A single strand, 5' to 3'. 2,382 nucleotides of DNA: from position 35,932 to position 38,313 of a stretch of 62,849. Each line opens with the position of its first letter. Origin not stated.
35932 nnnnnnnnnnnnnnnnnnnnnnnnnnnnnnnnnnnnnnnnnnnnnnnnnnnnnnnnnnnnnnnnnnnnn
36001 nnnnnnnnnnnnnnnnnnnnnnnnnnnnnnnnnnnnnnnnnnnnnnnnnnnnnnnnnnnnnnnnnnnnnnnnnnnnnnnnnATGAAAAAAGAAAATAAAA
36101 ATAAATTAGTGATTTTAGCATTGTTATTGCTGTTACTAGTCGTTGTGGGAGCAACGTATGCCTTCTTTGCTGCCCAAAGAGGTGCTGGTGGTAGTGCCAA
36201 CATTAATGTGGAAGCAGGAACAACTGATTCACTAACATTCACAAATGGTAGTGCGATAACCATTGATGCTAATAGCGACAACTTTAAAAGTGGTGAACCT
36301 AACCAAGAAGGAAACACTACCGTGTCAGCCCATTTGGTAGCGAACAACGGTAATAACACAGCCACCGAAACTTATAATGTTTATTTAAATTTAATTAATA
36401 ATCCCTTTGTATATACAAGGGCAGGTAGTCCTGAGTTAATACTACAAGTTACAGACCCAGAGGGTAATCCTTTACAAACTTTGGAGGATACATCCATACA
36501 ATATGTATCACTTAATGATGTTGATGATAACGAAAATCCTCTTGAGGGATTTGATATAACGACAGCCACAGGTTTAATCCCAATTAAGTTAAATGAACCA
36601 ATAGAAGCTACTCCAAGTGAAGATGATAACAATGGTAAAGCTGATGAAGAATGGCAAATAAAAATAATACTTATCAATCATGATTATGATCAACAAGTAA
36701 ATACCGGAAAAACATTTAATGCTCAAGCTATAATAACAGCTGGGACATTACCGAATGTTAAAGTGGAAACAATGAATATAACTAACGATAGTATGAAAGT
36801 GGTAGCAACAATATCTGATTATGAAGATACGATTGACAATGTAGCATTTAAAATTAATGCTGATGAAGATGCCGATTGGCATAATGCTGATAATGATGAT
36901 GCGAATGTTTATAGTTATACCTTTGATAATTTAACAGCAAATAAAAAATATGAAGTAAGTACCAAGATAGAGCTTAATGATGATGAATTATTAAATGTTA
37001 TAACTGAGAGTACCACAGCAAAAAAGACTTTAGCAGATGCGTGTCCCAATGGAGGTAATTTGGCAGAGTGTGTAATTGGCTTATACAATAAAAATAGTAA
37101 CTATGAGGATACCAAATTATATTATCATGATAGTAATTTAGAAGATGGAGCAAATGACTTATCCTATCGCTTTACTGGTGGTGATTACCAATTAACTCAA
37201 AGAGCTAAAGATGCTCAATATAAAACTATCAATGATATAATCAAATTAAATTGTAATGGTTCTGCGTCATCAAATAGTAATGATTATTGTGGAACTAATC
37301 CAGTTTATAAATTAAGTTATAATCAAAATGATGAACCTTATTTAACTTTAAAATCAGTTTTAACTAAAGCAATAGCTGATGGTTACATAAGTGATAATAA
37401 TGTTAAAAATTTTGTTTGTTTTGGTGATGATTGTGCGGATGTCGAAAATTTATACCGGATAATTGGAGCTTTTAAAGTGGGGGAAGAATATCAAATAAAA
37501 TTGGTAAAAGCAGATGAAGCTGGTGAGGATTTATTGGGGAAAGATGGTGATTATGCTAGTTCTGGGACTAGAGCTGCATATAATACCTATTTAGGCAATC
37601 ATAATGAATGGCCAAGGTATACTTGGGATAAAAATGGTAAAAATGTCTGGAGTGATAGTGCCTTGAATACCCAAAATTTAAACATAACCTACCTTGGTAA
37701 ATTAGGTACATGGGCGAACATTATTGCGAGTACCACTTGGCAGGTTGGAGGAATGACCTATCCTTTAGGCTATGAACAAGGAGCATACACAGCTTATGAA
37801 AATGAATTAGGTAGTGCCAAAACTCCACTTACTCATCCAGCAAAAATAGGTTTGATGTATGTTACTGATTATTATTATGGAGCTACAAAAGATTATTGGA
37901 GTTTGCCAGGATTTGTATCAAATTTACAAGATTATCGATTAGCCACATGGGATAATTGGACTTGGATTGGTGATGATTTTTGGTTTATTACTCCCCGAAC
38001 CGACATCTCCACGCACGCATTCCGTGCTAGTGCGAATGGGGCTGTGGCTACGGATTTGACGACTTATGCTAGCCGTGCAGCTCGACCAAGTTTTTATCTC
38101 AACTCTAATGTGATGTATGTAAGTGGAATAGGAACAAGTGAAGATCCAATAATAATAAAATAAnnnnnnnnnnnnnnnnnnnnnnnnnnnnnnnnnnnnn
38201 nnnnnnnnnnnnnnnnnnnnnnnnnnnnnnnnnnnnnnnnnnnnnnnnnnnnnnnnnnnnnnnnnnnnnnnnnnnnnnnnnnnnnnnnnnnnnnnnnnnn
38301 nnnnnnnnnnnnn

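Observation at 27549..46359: Nine type A genes form an 18.7-kb head-to-tail block with 16-22 bp spacers, individual SD sites and no internal terminators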

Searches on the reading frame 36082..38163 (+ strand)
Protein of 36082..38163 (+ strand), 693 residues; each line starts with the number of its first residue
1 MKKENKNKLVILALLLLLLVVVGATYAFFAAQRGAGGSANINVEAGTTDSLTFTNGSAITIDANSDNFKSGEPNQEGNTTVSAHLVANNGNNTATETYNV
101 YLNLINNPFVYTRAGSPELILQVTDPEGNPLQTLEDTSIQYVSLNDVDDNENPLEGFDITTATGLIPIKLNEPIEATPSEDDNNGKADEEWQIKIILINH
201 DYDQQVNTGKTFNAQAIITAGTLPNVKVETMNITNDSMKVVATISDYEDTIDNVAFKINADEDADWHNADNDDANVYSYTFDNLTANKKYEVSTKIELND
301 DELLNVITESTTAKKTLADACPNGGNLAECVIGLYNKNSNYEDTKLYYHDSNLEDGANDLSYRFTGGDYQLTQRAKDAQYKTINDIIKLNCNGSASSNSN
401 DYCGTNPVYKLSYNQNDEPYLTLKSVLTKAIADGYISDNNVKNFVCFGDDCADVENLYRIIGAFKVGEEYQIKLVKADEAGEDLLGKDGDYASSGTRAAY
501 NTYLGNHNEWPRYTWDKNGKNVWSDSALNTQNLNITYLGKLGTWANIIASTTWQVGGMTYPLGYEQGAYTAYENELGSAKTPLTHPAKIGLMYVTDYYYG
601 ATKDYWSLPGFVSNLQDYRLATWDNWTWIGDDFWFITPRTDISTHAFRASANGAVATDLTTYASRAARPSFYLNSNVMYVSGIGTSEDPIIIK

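Call 8: search_protein_families(library=pfam, proteins=[window:36082-38163:+], max_evalue=0.01)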
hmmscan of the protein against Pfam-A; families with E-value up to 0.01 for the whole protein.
window:36082-38163:+ (693 aa): 0 families

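Call 11: find_homologous_proteins(query=window:36082-38163:+)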
Query window:36082-38163:+ (693 aa): 1228 proteins with E <= 0.001 among 8000 candidates; the best 120 are listed.
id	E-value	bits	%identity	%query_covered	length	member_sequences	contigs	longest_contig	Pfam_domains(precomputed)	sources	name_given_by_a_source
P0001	0.0e+0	1573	100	100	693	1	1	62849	-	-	-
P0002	0.0e+0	1266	81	99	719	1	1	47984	-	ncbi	-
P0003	0.0e+0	1261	81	99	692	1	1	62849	-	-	-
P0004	0.0e+0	1251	80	100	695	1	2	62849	-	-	-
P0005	0.0e+0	1214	78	100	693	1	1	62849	-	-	-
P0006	0.0e+0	1192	77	100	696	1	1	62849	-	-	-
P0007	0.0e+0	1162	75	97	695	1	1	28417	-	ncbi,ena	-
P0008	0.0e+0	1155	75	100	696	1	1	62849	PF17957.8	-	-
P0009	0.0e+0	1140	75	100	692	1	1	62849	-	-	-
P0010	0.0e+0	1123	74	100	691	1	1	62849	-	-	-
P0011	0.0e+0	1102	75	92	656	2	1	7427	-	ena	-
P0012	0.0e+0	1086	70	97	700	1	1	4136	-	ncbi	-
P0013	0.0e+0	1079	70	99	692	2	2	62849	-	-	-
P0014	0.0e+0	1026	67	97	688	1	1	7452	-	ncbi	-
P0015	6.8e-187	641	59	58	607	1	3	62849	-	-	-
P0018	1.9e-116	409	39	95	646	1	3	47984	-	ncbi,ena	-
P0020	7.9e-103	364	38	100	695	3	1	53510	PF00041.28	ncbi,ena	-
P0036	3.3e-99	352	41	54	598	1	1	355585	-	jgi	-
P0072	1.4e-97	346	44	37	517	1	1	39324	PF19789.7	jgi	-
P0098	4.2e-97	345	47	28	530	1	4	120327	-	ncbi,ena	-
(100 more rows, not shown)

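Call 12: search_protein_families(library=ncbifam, proteins=[window:36082-38163:+], max_evalue=0.01)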
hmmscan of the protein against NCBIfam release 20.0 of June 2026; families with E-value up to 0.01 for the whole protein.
window:36082-38163:+ (693 aa): 0 families

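Call 13: find_encoding_contigs(protein=P0002, flank=10000, max_places=4)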
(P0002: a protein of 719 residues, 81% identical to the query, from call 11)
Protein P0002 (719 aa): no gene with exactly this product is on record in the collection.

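Call 14: find_encoding_contigs(protein=P0007, flank=10000, max_places=4)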
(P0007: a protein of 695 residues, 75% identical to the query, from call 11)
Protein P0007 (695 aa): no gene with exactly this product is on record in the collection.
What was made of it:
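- Tried and rejected: Looking up the contigs of the closest non-window relatives P0002 and P0007 found nothing (calls 13, 14).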

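Call 15: list_cluster_members(proteins=[P0002, P0007, P0012, P0014, P0018, P0020, P0098, P0036])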
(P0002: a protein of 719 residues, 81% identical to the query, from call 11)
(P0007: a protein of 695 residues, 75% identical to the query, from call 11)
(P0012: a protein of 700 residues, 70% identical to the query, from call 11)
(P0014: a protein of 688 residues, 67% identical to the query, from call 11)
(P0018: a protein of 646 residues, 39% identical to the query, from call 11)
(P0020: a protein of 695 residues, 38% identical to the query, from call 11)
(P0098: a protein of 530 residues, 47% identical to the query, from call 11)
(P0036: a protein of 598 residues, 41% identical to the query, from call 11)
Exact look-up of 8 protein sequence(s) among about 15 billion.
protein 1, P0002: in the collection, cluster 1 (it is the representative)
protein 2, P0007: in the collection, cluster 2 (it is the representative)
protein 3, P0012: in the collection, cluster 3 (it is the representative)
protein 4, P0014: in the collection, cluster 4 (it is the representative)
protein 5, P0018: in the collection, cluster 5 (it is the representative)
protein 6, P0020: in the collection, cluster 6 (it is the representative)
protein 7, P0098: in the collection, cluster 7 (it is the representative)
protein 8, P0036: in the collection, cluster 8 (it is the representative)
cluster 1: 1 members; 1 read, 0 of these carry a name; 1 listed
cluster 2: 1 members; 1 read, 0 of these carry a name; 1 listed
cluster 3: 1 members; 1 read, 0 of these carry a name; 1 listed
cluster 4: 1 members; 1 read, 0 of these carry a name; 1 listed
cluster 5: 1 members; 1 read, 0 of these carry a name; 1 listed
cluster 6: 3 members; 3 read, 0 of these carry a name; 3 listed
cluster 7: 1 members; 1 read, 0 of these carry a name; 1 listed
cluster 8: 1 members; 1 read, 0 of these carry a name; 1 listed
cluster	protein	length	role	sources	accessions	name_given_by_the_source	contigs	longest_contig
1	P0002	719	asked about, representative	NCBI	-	-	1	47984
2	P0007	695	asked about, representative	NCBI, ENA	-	-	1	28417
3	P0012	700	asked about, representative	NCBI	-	-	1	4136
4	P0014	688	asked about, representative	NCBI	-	-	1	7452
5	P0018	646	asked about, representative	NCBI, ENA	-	-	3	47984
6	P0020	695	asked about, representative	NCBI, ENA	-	-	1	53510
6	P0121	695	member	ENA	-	-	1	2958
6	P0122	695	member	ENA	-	-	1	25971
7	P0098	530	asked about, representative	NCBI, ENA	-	-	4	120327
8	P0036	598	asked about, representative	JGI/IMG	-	-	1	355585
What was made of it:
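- Tried and rejected: Cluster names were empty (call 15).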

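Call 17: find_related_loci(query=A1, collection=genome_contigs, flank=10000)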
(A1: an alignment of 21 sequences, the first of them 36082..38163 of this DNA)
Query A1 (693 aa) in genome_contigs; peptide patterns used: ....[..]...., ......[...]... (x = any residue, [..] = any of these).
326 stretches matched a pattern; 268 encode a relative of the query (tblastn E <= 1e-3); the best 80 are kept; 79 distinct loci.
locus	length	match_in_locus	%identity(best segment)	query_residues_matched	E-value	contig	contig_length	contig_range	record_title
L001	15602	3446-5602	32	1-692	2e-77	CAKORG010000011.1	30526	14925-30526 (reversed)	MAG: uncultured Bacilli bacterium isolate REFINED_METABAT215_TOP10_CONTIGS_1500_ASSEMBLY_K77_MERGED__Hadza_MoBio_hadza-E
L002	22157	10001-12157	33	4-692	2e-75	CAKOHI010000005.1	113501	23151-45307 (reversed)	MAG: uncultured Bacilli bacterium isolate REFINED_METABAT215_TOP10_CONTIGS_1500_ASSEMBLY_K77_MERGED__Hadza_MoBio_hadza-A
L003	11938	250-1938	34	1-689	5e-75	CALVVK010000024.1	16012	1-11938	MAG: uncultured Bacilli bacterium isolate BRZ_CE__bin71 genome assembly, contig: BRZ_CE__NODE_4824_length_16012_cov_4.70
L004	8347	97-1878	34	1-689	9e-75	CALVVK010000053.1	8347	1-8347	MAG: uncultured Bacilli bacterium isolate BRZ_CE__bin71 genome assembly, contig: BRZ_CE__NODE_10337_length_8347_cov_4.51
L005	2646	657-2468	33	1-692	4e-75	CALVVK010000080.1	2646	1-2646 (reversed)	MAG: uncultured Bacilli bacterium isolate BRZ_CE__bin71 genome assembly, contig: BRZ_CE__NODE_42845_length_2646_cov_6.21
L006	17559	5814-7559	40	17-692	5e-70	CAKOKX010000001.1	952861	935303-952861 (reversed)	MAG: uncultured Bacilli bacterium isolate REFINED_METABAT215_TOP10_CONTIGS_1500_ASSEMBLY_K77_MERGED__Hadza_MoBio_hadza-I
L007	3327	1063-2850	40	4-692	4e-66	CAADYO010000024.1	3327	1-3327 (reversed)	MAG TPA_asm: Bacilli bacterium, isolate HGM10849, WGS project CAADYO010000000 data, contig: ERS396355_17_k85_186180, who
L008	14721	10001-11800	38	1-690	3e-60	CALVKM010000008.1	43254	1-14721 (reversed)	MAG: uncultured Bacilli bacterium isolate BRZ_NS__bin93 genome assembly, contig: BRZ_NS__NODE_940_length_43254_cov_40.50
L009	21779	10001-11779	39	3-692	3e-59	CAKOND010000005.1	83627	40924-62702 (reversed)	MAG: uncultured Bacilli bacterium isolate REFINED_METABAT215_TOP10_CONTIGS_1500_ASSEMBLY_K77_MERGED__Hadza_MoBio_hadza-E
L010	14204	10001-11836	35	1-692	5e-57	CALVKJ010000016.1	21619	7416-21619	MAG: uncultured Bacilli bacterium isolate BRZ_EV__bin81 genome assembly, contig: BRZ_EV__NODE_2768_length_21619_cov_5.39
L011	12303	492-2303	37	1-692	3e-56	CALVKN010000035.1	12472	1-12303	MAG: uncultured Bacilli bacterium isolate BRZ_NK__bin60 genome assembly, contig: BRZ_NK__NODE_3198_length_12472_cov_13.6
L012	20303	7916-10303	36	1-692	8e-55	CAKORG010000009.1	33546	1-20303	MAG: uncultured Bacilli bacterium isolate REFINED_METABAT215_TOP10_CONTIGS_1500_ASSEMBLY_K77_MERGED__Hadza_MoBio_hadza-E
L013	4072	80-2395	28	1-690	1e-54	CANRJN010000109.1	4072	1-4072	MAG: uncultured Bacilli bacterium isolate Lapin-021__bin67 genome assembly, contig: Lapin-021__NODE_27738_length_4072_co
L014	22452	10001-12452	37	1-689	6e-54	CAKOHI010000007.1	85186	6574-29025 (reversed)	MAG: uncultured Bacilli bacterium isolate REFINED_METABAT215_TOP10_CONTIGS_1500_ASSEMBLY_K77_MERGED__Hadza_MoBio_hadza-A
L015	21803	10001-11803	37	2-693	9e-54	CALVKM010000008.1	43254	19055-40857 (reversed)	MAG: uncultured Bacilli bacterium isolate BRZ_NS__bin93 genome assembly, contig: BRZ_NS__NODE_940_length_43254_cov_40.50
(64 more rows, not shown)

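Call 23: search_solved_structures(query=A2, max_evalue=1)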
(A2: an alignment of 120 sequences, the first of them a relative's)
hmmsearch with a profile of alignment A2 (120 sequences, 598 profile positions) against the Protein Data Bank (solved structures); distinct sequences matched with E-value up to 1: 2.
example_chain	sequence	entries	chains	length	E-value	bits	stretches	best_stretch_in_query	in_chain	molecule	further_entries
9pz6_L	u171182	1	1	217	0.2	13.3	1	457-566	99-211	IgG light chain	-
8ekf_LLL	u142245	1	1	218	0.36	12.4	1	457-566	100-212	311R Light Chain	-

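Call 28: find_encoding_contigs(protein=P0015, flank=10000, max_places=6)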
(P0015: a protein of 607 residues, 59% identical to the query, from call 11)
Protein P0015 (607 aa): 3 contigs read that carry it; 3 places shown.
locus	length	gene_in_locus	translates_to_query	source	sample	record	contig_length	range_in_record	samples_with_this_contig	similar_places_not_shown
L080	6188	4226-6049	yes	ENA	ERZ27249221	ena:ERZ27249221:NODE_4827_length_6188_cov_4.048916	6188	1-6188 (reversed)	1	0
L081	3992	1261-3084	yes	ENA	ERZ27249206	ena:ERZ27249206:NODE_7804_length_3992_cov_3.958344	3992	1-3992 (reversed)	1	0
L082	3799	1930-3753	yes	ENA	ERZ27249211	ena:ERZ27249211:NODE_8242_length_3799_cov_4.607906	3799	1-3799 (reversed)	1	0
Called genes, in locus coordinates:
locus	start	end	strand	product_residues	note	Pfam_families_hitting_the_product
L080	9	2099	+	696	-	PF17957:Big_7 (weak)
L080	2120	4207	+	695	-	-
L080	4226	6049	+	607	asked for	-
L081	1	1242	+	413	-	?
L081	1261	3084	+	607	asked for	-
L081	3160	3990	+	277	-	?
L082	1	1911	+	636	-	?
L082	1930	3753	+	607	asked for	-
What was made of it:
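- Other samples' contigs break inside the array (L080-L082; call 28).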

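Call 33: predict_structure(alignment_id=A2)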
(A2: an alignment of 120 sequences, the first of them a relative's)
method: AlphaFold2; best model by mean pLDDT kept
length: 693 residues; sequences in the alignment: 120
mean_pLDDT: 85.7   pTM: 0.73
mean pLDDT of the five models: 85.7, 84.3, 83.2, 83.0, 82.5
residues with pLDDT >= 90: 349; 70-90: 268; 50-70: 45; < 50: 31
segments of 3 or more residues with pLDDT < 50: 1-6, 23-46
pLDDT, mean of each block of 10 residues (from residue 1): 52 65 42 35 52 90 86 91 86 88 88 84 96 86 85 90 88 90 88 95 83 91 81 88 80 89 87 87 87 84 77 82 82 88 92 94 95 96 92 87 83 82 89 94 84 79 94 94 90 66 61 94 95 96 92 93 90 95 96 98 95 89 92 94 95 93 93 91 88 80
secondary structure, 60 per line:
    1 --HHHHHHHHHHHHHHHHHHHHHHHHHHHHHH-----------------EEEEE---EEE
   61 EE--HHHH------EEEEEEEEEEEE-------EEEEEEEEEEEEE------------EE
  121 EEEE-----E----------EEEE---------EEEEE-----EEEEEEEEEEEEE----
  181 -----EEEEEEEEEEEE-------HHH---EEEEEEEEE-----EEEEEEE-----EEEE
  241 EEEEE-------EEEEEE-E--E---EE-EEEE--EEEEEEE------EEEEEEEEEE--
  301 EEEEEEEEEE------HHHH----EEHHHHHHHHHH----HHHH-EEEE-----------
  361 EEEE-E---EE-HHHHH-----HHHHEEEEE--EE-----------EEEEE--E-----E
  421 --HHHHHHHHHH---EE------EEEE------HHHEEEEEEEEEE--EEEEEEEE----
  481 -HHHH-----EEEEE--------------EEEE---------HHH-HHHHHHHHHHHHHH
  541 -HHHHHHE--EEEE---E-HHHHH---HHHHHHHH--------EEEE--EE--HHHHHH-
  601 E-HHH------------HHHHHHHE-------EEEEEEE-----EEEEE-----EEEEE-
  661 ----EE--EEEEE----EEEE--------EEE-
elements in order (helices of 4 or more, strands of 3 or more residues): H3-32 E50-54 E58-62 H65-68 E75-86 E94-106 E119-124 E141-144 E154-158 E164-176 E186-197 E211-219 E225-231 E237-245 E253-258 E270-273 E276-282 E289-298 E301-310 H317-320 H327-336 H341-344 E346-349 E361-364 H373-377 H383-386 E387-391 E407-411 H423-432 E444-447 E457-466 E469-476 H482-485 E491-495 E510-513 H527-540 H542-547 E551-554 H560-564 H568-575 E584-587 H594-599 H618-624 E633-639 E645-649 E655-659 E669-673 E678-681 E690-692

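Call 36: fold_search(model_id=the predicted structure, library=pdb)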
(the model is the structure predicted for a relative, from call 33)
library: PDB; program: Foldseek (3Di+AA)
matches with E <= 10: 1820; with E <= 0.001: 45
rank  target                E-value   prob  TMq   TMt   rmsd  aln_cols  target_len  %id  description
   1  2c9a_A                5.7e-06  1.00  0.11  0.26  17.7       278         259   12  Crystal structure of the MAM-Ig module of receptor protein tyrosine phosphatase mu (released 2006-01-19)
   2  4yfe_A                4.0e-05  1.00  0.11  0.33  19.9       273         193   10  Crystal structure of PTP delta Fn1-Fn2 (released 2015-05-06)
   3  5n47_B                5.0e-05  1.00  0.13  0.42  16.1       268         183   14  Structure of Anticalin N7E in complex with the three-domain fragment Fn7B8 of human oncofetal fibronectin (released 2018-02-14)
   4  2nzi_A                5.0e-05  0.94  0.10  0.21  26.7       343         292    7  Crystal structure of domains A168-A170 from titin (released 2007-02-13)
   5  2w1n                  5.8e-05  0.99  0.10  0.28  25.6       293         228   13  cohesin and fibronectin type-III double module construct from the Clostridium perfringens glycoside hydrolase GH84C (released 2009-02-03)
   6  6m76                  6.2e-05  0.99  0.10  0.08  21.8       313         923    9  GH31 alpha-N-acetylgalactosaminidase from Enterococcus faecalis (released 2020-05-20)
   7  9qa6                  8.1e-05  1.00  0.21  0.18  10.7       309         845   15  Cryo-EM structure of Thomasclavelia ramosa IgA peptidase (IgAse) active site mutant (S32-N876) (released 2025-06-25)
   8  7mjr                  1.2e-04  0.91  0.12  0.10  20.7       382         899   12  Vip4Da2 toxin structure (released 2021-05-05)
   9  4pln_C                1.3e-04  0.96  0.10  0.26  24.4       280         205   12  Crystal Structure of Chicken Netrin-1 (LN-LE3) complexed with mouse Neogenin (FN4-5) (released 2014-06-18)
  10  8a1f_A                1.4e-04  0.90  0.10  0.18  27.3       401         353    8  Human PTPRK N-terminal domains MAM-Ig-FN1 (released 2023-03-15)
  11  2w91                  2.1e-04  0.93  0.10  0.11  16.8       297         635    9  Structure of a Streptococcus pneumoniae family 85 glycoside hydrolase, Endo-D. (released 2009-01-27)
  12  4plo_B                2.3e-04  0.98  0.10  0.30  19.3       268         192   12  Crystal Structure of chicken Netrin-1 (LN-LE3) in complex with mouse DCC (FN4-5) (released 2014-06-18)
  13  4be6_A                2.8e-04  0.80  0.10  0.23  18.6       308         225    9  V. cholera biofilm scaffolding protein RbmA (released 2013-12-18)
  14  1qr4_A                3.1e-04  1.00  0.12  0.40  15.9       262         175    9  TWO FIBRONECTIN TYPE-III DOMAIN SEGMENT FROM CHICKEN TENASCIN (released 1999-06-28)
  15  8dhw_B                3.1e-04  0.96  0.13  0.15  11.6       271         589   11  Treponema lecithinolyticum beta-glucuronidase in complex with a UNC4917-glucuronide conjugate (released 2023-05-17)
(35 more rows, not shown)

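Call 39: search_protein_families(library=pfam, proteins=[P0072, P0036], max_evalue=10)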
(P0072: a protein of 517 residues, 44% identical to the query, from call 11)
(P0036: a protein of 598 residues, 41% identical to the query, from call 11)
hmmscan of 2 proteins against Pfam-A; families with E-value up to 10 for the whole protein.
P0072 (517 aa): 2 families
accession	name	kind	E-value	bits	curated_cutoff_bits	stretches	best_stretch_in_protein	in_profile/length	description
PF19789.6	DUF6273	-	8.3e-05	22.9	23.5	1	330-496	19-170/172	Domain of unknown function (DUF6273)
PF02706.20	Wzz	-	0.18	12.6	25.5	1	9-54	16-60/91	Chain length determinant protein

P0036 (598 aa): 1 family
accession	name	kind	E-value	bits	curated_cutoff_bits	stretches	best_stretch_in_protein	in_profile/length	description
PF07486.17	Hydrolase_2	-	2.6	9.2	27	1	406-432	64-88/100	Cell Wall Hydrolase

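Call 44: find_related_loci(query=window:36082-38163:+, collection=metagenome_contigs, flank=10000)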
Query window:36082-38163:+ (693 aa) in metagenome_contigs; peptide patterns used: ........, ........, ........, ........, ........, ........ (x = any residue, [..] = any of these).
321 stretches matched a pattern, but none encodes a relative of the query by tblastn (E <= 1e-3).

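Call 46: find_encoding_contigs(protein=P0018, flank=10000, max_places=4)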
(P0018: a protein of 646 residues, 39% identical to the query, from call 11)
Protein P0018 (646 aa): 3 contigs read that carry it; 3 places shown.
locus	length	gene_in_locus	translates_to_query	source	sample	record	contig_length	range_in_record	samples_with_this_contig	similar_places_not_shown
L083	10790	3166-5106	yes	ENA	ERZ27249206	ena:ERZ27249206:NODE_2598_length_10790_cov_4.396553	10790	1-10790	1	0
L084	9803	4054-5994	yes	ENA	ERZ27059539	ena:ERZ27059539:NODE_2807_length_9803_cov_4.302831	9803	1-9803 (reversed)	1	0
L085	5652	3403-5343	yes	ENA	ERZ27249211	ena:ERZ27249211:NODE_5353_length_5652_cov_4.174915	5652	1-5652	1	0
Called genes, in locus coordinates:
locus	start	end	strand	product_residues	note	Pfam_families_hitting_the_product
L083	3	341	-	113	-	?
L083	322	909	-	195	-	PF03838:RecU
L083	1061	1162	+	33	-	-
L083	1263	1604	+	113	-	PF05103:DivIVA, PF28175:T4SS_LegC2C7 (weak)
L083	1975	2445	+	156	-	PF13413:HTH_25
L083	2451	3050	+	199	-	PF01066:CDP-OH_P_transf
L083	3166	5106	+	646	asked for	-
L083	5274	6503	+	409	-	PF00579:tRNA-synt_1b, PF22421:SYY_C-terminal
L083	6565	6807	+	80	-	-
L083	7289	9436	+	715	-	-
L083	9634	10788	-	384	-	?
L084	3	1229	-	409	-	?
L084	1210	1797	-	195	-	PF03838:RecU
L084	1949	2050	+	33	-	-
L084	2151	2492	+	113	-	PF05103:DivIVA, PF28175:T4SS_LegC2C7 (weak)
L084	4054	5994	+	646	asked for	-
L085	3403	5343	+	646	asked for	-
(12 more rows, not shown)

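Call 47: find_encoding_contigs(protein=P0011, flank=10000, max_places=4)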
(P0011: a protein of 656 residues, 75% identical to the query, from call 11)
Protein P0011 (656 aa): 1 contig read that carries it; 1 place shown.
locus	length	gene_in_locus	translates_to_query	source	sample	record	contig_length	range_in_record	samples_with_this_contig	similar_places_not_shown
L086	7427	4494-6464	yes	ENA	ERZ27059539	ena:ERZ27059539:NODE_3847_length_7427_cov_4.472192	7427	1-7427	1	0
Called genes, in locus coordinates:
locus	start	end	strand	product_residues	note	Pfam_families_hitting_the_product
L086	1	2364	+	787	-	?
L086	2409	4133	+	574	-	PF00664:ABC_membrane, PF00005:ABC_tran, PF02463:SMC_N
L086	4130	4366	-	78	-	-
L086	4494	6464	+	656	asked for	-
